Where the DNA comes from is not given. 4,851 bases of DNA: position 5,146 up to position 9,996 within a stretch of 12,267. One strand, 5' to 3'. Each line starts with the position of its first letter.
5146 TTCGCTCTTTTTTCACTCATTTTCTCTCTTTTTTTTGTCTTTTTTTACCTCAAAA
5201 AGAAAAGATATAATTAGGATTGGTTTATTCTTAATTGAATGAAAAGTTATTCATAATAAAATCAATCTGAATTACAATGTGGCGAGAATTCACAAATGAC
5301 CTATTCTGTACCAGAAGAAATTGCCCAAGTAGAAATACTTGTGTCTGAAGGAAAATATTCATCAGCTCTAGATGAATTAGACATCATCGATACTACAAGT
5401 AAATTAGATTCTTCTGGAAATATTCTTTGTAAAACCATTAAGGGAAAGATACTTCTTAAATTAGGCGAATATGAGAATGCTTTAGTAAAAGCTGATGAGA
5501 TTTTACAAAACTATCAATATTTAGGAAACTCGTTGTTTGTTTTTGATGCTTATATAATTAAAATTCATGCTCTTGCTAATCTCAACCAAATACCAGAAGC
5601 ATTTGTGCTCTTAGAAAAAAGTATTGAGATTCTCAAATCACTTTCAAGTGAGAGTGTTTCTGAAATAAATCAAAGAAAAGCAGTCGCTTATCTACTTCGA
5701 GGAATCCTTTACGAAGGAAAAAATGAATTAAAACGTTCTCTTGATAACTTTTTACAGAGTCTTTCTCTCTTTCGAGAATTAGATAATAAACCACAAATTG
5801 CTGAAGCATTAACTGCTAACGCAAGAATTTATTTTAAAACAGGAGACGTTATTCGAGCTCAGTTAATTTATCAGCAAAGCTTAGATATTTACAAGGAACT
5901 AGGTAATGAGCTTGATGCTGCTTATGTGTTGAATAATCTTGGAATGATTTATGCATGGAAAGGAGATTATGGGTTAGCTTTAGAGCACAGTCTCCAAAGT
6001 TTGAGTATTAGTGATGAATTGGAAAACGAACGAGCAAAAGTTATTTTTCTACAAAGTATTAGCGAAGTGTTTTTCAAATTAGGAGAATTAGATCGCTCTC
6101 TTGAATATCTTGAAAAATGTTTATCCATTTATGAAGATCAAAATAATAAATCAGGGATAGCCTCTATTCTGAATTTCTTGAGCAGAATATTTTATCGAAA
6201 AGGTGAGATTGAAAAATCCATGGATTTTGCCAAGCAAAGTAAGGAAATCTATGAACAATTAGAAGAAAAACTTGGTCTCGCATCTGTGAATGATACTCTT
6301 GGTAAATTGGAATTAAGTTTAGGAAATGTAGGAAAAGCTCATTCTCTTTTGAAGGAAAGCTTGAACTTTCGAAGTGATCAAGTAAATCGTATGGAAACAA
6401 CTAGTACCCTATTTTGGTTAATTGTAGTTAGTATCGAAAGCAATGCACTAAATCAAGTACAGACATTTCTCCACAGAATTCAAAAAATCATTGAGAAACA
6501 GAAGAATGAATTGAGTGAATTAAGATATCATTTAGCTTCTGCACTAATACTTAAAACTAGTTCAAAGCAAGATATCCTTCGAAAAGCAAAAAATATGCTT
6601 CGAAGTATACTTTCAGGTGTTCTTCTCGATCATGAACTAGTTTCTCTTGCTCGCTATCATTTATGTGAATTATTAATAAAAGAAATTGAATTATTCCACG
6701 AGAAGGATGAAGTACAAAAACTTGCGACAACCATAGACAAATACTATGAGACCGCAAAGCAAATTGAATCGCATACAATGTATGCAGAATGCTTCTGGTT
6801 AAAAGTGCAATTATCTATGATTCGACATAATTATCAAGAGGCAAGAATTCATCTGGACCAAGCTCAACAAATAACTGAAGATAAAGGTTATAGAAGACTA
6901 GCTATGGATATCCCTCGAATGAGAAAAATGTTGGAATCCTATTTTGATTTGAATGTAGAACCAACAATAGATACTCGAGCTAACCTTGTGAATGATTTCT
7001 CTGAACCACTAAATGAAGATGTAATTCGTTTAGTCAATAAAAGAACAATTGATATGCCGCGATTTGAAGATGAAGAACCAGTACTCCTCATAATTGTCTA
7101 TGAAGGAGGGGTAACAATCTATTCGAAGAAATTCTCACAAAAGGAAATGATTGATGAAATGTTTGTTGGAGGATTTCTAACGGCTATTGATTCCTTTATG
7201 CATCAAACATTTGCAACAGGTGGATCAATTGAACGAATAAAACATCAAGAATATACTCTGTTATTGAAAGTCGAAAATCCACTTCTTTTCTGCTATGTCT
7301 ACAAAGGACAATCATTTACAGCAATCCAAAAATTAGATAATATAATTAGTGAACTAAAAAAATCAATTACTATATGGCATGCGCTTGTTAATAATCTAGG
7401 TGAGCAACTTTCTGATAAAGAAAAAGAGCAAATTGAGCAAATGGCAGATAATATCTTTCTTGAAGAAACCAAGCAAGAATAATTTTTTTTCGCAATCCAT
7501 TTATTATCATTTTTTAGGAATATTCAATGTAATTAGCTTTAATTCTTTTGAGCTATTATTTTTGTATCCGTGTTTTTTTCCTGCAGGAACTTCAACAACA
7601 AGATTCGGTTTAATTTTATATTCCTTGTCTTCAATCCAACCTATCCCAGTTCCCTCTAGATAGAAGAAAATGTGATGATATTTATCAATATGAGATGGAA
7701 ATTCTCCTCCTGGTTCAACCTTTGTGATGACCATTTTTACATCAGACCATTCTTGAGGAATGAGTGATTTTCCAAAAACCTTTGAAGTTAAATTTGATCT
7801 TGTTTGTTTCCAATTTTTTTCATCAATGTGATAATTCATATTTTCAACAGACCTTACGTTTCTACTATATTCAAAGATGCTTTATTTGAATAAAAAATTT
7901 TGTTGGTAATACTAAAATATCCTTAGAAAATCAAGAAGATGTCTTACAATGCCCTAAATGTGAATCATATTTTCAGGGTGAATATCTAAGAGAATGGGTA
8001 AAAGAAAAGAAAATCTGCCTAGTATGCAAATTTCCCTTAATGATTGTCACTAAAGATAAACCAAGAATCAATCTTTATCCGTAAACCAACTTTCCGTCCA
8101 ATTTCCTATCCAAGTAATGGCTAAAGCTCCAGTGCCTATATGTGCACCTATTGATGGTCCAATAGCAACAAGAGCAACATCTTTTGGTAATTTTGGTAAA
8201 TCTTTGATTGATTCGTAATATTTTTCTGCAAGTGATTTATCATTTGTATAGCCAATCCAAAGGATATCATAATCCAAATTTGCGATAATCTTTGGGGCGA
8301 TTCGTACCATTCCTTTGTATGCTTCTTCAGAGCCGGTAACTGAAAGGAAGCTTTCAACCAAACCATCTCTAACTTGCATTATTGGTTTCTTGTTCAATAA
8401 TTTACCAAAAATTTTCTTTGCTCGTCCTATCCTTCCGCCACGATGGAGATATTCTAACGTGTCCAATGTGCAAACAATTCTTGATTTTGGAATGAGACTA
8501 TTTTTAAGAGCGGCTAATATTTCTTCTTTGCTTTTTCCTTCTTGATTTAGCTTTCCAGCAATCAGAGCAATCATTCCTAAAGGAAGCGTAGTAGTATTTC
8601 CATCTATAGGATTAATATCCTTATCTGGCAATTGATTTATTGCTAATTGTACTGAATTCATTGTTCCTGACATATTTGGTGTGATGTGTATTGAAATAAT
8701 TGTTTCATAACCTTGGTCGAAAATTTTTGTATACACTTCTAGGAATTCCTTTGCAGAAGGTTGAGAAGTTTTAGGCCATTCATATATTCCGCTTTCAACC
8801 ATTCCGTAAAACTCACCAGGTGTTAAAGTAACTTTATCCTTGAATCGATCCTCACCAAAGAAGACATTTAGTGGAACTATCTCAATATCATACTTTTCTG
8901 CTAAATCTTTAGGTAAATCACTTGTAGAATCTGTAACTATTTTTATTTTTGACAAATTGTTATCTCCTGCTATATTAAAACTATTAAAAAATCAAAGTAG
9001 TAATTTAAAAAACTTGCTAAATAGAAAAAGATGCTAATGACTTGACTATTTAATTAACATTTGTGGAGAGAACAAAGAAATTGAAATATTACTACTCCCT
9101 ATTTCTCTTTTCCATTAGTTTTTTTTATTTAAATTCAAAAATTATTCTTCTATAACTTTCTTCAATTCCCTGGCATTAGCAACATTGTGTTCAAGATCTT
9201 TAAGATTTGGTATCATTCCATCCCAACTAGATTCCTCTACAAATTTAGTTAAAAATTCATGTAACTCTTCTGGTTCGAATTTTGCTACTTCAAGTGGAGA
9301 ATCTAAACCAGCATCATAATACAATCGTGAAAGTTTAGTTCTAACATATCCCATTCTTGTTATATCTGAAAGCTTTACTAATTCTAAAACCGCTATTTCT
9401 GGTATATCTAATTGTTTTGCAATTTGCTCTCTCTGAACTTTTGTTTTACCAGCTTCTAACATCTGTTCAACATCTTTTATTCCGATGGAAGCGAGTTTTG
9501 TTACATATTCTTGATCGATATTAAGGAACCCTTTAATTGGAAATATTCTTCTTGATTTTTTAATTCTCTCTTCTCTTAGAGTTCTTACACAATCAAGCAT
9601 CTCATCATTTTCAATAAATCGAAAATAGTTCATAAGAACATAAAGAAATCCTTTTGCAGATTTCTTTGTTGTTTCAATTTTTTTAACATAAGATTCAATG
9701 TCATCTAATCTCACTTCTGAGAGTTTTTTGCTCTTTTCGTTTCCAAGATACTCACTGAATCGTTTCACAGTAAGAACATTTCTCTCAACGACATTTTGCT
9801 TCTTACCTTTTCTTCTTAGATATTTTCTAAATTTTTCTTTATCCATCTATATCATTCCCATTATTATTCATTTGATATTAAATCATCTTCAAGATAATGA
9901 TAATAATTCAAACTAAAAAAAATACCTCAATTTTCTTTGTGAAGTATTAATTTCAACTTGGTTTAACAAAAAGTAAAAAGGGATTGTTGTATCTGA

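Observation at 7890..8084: Hidden 'half-RING': one cross-brace zinc site cleanly deleted, the other intact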

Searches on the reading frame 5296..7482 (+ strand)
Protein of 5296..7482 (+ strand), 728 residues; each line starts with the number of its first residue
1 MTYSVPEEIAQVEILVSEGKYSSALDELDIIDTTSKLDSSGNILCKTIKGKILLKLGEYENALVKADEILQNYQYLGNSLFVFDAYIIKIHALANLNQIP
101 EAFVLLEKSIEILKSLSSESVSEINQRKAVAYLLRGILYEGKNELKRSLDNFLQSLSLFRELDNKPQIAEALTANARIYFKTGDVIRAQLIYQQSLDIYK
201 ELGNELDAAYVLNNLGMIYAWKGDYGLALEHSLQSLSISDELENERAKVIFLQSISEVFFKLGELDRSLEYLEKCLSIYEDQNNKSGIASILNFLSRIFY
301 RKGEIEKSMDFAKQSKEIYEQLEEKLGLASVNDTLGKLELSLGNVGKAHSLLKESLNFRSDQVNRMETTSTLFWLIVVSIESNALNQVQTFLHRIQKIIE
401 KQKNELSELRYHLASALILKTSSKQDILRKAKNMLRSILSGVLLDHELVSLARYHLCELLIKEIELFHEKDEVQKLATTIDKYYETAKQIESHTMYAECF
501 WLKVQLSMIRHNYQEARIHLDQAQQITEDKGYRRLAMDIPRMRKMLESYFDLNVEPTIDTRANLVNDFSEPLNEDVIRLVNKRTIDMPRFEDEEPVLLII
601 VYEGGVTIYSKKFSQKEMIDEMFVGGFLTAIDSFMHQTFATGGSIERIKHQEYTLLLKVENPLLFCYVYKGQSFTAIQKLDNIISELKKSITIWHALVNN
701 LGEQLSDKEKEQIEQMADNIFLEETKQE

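Call 6: search_protein_families(library=pfam, proteins=[window:5296-7482:+], max_evalue=10)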
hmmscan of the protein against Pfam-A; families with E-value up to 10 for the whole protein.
window:5296-7482:+ (728 aa): 22 families
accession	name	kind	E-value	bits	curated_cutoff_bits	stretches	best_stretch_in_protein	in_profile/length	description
PF13424.12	TPR_12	-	1e-30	106.1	30.1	3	208-280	2-76/77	Tetratricopeptide repeat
PF07719.23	TPR_2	-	5.5e-19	67.1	27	4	256-281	8-33/34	Tetratricopeptide repeat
PF13374.12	TPR_10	-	1.1e-16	60.7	27.5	5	209-238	2-31/42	Tetratricopeptide repeat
PF17874.7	TPR_MalT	-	1.2e-15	58.1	45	2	171-439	42-307/336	MalT-like TPR region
PF13181.12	TPR_8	-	6.1e-11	42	25.7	2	254-281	6-33/34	Tetratricopeptide repeat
PF00515.34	TPR_1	-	1.2e-10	41.2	27.8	4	209-231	1-23/34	Tetratricopeptide repeat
PF24885.1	TPR_NPHP3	-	1.8e-06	28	100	2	163-264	132-238/239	Nephrocystin-3 TPR domain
PF13176.12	TPR_7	-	1.9e-06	27.9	27.9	2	261-285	11-35/36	Tetratricopeptide repeat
PF10602.15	RPN7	-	2.1e-06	28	29.6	3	322-419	26-123/174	26S proteasome subunit RPN7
PF13428.12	TPR_14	-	5e-06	27.1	23.5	0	256-281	8-33/44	Tetratricopeptide repeat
PF14938.12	SNAP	-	8.8e-06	25.8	25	2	139-236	45-142/282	Soluble NSF attachment protein, SNAP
PF13432.12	TPR_16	-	0.0035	18.2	32.7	0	174-230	2-52/65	Tetratricopeptide repeat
PF12895.13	ANAPC3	-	0.017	15.8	27.2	1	15-63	33-76/82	Anaphase-promoting complex, cyclosome, subunit 3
PF16712.10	SCAB_CC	-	0.026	14.8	25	1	439-492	24-79/168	Coiled-coil regions of plant-specific actin-binding protein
PF23558.1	TPR_P4H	-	0.038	14.5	27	1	274-316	26-69/91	Prolyl 4-hydroxylase peptide-substrate-binding domain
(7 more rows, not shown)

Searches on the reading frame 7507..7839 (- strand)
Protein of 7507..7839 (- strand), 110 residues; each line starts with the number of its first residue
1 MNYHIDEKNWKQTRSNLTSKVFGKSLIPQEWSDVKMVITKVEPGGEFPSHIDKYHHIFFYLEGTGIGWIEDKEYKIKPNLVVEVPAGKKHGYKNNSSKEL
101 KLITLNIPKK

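Call 6: search_protein_families(library=pfam, proteins=[window:7507-7839:-], max_evalue=10)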
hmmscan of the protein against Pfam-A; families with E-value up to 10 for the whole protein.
window:7507-7839:- (110 aa): 3 families
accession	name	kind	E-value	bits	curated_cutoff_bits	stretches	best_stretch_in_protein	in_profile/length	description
PF07883.17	Cupin_2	-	3.3e-14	52.8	27.2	1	38-104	2-68/70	Cupin domain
PF02311.25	AraC_binding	-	4e-05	23.8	21.1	1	43-107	12-76/135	AraC-like ligand binding domain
PF11699.14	CENP-C_C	-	0.025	15.3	29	1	48-102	27-81/85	Mif2/CENP-C like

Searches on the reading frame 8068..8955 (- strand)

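Call 6: search_protein_families(library=pfam, proteins=[window:8068-8955:-], max_evalue=10)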
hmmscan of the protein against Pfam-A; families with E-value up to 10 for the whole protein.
window:8068-8955:- (295 aa): 2 families
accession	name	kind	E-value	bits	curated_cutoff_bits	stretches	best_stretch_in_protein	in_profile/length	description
PF02645.21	DegV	-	1.4e-73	248.1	27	1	3-283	1-278/280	Uncharacterised protein, DegV family COG1307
PF13684.11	FakA-like_C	-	0.024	14.4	23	1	62-152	28-111/216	Fatty acid kinase subunit A-like, C-terminal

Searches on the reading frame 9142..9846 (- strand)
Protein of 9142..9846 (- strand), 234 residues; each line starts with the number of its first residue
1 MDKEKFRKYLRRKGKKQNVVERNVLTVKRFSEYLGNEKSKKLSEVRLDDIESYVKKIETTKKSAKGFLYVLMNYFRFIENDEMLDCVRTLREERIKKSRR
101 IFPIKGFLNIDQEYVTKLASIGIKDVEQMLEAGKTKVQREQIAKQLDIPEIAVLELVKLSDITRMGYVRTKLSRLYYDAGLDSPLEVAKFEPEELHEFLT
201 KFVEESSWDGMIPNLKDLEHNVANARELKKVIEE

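Call 6: search_protein_families(library=pfam, proteins=[window:9142-9846:-], max_evalue=10)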
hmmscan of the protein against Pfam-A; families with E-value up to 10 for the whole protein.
window:9142-9846:- (234 aa): 9 families
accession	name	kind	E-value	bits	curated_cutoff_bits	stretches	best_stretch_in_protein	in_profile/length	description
PF14229.12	DUF4332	-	2.3e-15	57.3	23.2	1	110-228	3-122/122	Domain of unknown function (DUF4332)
PF13495.12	Phage_int_SAM_4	-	3.2e-05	24.7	27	1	4-76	3-72/85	Phage integrase, N-terminal SAM-like domain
PF18534.6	HBD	-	0.016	15.8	32.9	1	24-61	29-64/84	Helical bundle domain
PF25453.1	DUF7898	-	0.022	15.6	27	1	160-200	4-44/80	Domain of unknown function (DUF7898)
PF02899.23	Phage_int_SAM_1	-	0.029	15.1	22.3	1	5-77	3-78/83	Phage integrase, N-terminal SAM-like domain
PF08153.17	NGP1NT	-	0.13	12.8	27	1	14-62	81-129/131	NGP1NT (NUC091) domain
PF14520.12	HHH_5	-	0.15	13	27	1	114-162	3-43/57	Helix-hairpin-helix domain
PF17840.6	Tugs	-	0.17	12.5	27.7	1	32-51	22-41/47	Tethering Ubl4a to BAGS domain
PF11698.14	V-ATPase_H_C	-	0.18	12.4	27.2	1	19-64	36-81/117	V-ATPase subunit H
